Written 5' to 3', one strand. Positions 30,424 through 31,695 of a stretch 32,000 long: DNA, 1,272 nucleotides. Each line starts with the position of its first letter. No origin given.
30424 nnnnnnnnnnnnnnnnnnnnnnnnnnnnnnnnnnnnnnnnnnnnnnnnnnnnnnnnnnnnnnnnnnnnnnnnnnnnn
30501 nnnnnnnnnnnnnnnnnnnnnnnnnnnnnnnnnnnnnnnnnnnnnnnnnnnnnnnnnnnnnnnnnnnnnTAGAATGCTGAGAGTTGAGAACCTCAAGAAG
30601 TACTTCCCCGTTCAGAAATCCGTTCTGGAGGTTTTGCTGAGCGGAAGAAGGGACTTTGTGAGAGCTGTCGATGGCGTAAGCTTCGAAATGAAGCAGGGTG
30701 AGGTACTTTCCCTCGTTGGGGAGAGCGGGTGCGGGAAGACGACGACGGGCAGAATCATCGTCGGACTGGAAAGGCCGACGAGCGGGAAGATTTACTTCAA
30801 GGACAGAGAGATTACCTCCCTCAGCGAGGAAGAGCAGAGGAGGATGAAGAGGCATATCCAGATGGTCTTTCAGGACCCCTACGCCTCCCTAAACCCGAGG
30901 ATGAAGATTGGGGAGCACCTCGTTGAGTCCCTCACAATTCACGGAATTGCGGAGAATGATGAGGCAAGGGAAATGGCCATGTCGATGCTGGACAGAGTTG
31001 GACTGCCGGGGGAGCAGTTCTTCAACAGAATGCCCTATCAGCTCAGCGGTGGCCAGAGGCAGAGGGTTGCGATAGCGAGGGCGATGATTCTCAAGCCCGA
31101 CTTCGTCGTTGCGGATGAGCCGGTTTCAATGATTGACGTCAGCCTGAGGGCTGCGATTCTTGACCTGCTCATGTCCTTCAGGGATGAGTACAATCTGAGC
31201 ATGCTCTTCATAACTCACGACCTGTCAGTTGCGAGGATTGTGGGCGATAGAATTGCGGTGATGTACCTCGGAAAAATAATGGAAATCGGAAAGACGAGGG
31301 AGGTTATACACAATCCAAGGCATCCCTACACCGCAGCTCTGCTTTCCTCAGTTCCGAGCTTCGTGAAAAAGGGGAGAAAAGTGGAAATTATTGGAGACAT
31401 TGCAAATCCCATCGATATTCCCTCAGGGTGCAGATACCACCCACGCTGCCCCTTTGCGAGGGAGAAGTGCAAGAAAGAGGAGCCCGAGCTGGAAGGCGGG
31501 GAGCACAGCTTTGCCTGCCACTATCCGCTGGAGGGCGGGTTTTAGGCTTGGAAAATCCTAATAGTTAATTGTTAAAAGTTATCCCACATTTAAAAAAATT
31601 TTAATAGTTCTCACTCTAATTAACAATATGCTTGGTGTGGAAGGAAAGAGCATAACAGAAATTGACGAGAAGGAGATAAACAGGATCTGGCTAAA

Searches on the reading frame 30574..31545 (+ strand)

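Call 52: search_protein_families(library=pfam, proteins=[window:30574-31545:+], max_evalue=0.001)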
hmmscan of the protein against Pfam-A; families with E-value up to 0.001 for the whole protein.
window:30574-31545:+ (323 aa): 2 families
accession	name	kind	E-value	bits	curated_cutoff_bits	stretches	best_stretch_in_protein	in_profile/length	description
PF00005.33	ABC_tran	-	4.2e-35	121.8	25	1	33-184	2-136/137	ABC transporter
PF08352.17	oligo_HPY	-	7.4e-21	74.8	27.1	1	236-299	1-65/65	Oligopeptide/dipeptide transporter, C-terminal region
